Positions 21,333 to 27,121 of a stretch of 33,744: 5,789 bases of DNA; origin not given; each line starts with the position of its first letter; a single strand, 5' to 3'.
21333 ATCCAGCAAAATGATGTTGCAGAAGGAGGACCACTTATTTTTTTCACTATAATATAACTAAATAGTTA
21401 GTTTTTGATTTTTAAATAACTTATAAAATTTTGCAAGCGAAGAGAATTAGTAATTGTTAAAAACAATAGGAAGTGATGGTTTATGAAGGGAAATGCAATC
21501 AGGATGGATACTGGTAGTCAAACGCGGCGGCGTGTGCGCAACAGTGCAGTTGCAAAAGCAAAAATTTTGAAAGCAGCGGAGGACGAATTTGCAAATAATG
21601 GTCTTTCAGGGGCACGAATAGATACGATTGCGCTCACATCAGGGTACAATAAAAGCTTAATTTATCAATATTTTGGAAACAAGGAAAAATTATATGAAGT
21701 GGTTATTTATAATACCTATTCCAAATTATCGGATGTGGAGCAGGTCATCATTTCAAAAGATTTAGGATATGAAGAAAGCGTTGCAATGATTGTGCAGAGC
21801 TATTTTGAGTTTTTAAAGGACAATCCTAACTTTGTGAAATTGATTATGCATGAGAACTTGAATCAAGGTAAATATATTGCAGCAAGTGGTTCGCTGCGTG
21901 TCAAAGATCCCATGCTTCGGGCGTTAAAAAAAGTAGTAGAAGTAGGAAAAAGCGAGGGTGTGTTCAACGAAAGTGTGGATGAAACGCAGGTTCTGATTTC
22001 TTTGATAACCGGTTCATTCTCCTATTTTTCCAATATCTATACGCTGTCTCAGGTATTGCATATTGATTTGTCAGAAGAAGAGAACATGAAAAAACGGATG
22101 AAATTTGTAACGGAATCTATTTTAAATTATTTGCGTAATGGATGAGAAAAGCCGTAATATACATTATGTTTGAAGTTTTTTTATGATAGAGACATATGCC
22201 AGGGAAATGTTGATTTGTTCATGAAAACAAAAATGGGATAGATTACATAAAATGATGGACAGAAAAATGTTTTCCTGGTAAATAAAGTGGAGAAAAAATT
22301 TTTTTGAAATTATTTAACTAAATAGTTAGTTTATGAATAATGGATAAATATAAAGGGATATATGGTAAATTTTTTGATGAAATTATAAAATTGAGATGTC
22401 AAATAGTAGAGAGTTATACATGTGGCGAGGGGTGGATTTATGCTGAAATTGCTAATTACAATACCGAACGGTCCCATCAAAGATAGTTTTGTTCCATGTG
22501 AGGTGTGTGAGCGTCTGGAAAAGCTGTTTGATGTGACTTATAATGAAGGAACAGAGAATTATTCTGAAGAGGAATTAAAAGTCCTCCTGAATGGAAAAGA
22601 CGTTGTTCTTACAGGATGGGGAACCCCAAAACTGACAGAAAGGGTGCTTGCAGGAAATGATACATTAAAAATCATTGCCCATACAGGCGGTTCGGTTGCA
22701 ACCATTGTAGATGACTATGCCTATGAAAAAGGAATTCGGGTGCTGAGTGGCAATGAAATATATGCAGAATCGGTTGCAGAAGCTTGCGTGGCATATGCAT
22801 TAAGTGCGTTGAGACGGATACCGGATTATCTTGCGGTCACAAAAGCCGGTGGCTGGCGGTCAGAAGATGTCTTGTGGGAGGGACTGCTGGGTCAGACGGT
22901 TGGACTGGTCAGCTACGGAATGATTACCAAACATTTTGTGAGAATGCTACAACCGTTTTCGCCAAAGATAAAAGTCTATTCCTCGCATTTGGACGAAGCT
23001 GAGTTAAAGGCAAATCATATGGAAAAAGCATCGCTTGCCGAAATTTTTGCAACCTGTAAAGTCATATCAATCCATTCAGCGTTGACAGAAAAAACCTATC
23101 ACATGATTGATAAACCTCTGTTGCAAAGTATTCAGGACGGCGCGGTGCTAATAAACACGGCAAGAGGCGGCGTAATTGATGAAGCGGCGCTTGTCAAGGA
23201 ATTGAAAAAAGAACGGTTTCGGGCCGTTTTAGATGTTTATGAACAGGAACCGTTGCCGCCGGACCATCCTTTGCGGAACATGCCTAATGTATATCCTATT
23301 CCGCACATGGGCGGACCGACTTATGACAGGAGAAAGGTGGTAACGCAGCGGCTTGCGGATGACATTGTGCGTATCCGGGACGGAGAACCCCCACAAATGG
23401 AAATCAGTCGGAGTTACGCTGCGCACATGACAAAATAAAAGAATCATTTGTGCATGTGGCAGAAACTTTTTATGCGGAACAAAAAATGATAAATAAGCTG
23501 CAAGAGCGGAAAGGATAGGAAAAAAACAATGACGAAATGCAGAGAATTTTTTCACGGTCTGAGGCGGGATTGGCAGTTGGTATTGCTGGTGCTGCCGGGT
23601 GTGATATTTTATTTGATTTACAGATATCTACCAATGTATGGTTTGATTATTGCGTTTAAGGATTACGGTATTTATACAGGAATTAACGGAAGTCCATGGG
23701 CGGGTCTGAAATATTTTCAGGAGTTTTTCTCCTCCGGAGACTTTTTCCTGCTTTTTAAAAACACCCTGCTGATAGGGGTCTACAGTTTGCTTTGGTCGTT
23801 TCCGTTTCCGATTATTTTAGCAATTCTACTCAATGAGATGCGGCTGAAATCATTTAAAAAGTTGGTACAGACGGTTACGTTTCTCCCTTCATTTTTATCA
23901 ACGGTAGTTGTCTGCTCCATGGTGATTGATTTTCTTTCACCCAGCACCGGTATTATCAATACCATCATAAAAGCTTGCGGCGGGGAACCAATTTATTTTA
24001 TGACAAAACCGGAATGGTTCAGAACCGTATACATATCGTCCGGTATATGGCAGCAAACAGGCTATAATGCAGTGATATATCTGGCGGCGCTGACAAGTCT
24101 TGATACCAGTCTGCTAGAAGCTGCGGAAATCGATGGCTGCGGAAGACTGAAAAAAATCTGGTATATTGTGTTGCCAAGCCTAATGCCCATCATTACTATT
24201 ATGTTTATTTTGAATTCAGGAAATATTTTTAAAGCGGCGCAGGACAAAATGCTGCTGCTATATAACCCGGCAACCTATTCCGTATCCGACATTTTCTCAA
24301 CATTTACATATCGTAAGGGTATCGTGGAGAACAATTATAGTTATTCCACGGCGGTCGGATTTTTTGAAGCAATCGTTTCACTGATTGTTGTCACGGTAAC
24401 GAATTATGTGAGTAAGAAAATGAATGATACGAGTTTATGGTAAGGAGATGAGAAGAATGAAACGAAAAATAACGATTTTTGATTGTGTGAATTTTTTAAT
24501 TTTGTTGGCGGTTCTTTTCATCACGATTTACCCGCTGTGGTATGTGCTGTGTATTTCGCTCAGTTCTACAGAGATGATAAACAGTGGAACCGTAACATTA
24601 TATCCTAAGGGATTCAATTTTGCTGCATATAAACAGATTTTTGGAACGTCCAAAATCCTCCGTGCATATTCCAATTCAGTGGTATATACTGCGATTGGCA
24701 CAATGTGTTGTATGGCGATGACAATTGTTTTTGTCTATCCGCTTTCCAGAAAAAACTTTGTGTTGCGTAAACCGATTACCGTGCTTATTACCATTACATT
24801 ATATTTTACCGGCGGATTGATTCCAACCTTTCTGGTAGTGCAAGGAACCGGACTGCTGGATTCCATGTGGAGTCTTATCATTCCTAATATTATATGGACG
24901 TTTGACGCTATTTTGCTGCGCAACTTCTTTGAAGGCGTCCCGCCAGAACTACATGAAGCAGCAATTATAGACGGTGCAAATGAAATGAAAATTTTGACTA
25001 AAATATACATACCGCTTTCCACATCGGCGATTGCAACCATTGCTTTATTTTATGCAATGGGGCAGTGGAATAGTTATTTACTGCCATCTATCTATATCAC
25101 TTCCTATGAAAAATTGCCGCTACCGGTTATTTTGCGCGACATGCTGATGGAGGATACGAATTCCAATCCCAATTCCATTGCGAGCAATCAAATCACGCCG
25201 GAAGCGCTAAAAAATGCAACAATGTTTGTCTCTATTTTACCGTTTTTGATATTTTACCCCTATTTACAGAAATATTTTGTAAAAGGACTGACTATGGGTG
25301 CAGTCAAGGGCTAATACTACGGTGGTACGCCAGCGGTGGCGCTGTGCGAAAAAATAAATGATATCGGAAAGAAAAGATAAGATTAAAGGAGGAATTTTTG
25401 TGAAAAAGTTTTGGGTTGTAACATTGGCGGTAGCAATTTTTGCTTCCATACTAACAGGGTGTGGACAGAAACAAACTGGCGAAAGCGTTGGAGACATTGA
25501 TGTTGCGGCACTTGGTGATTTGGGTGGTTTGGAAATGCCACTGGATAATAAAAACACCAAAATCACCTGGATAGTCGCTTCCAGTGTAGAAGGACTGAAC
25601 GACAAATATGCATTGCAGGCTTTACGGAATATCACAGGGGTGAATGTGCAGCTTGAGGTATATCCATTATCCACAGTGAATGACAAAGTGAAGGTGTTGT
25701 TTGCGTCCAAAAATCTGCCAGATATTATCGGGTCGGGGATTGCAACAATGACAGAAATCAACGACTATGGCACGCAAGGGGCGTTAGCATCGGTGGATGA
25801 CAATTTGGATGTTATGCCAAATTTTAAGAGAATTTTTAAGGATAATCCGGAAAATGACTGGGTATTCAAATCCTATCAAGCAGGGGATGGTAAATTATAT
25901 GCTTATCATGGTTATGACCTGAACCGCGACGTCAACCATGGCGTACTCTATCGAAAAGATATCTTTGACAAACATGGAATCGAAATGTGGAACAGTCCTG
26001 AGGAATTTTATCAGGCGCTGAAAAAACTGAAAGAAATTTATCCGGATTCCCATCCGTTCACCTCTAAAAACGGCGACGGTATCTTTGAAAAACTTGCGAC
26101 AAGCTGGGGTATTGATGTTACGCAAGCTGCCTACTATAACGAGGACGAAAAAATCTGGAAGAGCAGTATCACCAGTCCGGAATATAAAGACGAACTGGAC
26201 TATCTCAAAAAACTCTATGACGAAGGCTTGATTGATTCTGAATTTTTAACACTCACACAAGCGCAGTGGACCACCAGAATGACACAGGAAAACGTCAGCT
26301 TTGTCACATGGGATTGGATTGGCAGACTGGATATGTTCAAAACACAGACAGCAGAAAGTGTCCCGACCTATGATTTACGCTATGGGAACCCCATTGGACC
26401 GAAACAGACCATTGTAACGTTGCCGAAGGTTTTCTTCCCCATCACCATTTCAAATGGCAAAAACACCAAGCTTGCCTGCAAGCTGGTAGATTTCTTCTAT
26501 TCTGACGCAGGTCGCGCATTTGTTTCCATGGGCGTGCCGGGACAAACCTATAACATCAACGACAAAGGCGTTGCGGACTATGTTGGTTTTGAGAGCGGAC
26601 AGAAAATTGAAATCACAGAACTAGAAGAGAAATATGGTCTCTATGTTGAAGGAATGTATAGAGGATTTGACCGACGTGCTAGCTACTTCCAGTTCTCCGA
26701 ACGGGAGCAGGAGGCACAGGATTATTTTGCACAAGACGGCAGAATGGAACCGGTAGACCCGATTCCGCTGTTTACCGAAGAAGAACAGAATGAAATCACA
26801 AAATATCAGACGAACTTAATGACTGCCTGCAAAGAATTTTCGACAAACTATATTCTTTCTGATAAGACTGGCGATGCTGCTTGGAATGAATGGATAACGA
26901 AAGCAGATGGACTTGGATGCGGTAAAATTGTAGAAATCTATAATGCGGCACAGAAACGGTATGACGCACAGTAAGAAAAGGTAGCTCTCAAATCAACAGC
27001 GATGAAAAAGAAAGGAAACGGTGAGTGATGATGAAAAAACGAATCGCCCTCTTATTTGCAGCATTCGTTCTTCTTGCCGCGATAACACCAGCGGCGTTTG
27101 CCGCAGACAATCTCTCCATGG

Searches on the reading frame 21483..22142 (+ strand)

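Call 79: search_protein_families(library=pfam, proteins=[window:21483-22142:+], max_evalue=0.00001)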
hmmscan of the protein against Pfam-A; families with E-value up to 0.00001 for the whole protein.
window:21483-22142:+ (220 aa): 2 families
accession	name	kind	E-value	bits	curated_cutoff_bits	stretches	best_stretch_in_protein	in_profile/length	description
PF17938.6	TetR_C_29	-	2.6e-25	89.3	26.2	1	98-213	3-119/119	Tetracyclin repressor-like, C-terminal domain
PF00440.29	TetR_N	-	1.4e-10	41.2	24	1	28-72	1-45/47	Bacterial regulatory proteins, tetR family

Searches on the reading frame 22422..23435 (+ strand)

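Call 79: search_protein_families(library=pfam, proteins=[window:22422-23435:+], max_evalue=0.00001)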
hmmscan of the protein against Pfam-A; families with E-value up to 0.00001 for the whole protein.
window:22422-23435:+ (338 aa): 2 families
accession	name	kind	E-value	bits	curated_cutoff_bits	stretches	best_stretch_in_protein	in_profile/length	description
PF02826.25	2-Hacid_dh_C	-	5.2e-48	163.2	25.1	1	123-297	1-178/178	D-isomer specific 2-hydroxyacid dehydrogenase, NAD binding domain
PF00389.36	2-Hacid_dh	-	2.1e-09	37.6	24.6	1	28-324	11-129/134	D-isomer specific 2-hydroxyacid dehydrogenase, catalytic domain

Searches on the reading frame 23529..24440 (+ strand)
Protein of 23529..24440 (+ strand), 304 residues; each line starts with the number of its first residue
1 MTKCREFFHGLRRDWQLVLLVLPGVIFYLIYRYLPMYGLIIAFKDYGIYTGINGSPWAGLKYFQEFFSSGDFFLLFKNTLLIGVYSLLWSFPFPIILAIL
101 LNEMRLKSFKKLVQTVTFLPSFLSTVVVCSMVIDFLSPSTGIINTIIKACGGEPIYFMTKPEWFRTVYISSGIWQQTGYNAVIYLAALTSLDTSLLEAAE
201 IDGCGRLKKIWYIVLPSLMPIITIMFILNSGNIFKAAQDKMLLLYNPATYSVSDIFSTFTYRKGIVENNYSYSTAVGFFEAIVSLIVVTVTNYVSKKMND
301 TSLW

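Call 79: search_protein_families(library=pfam, proteins=[window:23529-24440:+], max_evalue=0.00001)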
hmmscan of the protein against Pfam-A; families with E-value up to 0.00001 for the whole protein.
window:23529-24440:+ (304 aa): 1 family
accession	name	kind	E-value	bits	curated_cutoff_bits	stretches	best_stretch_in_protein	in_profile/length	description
PF00528.27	BPD_transp_1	-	3.2e-16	60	26.4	1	95-298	2-182/184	Binding-protein-dependent transport system inner membrane component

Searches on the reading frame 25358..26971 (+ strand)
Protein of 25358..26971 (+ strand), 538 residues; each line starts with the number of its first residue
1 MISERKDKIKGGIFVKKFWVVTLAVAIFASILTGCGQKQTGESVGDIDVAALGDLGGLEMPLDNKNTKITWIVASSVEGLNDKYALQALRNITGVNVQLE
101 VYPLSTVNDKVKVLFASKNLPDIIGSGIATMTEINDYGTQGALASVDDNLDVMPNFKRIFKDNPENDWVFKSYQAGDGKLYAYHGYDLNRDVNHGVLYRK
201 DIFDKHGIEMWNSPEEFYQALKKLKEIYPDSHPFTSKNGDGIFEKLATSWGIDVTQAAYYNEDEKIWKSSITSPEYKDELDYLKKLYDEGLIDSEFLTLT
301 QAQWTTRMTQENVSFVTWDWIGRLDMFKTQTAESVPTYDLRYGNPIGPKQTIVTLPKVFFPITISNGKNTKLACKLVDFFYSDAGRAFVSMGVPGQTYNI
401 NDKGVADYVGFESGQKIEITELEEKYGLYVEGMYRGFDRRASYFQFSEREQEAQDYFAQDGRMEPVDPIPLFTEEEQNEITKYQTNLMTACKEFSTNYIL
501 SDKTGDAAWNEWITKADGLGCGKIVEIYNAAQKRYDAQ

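Call 79: search_protein_families(library=pfam, proteins=[window:25358-26971:+], max_evalue=0.00001)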
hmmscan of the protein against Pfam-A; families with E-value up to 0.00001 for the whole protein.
window:25358-26971:+ (538 aa): 2 families
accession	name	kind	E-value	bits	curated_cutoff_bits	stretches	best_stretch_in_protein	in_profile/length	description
PF01547.30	SBP_bac_1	-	1.9e-09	38.4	26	1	93-386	22-306/307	Bacterial extracellular solute-binding protein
PF13416.11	SBP_bac_8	-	5.9e-09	36.6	27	1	93-384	10-247/279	Bacterial extracellular solute-binding protein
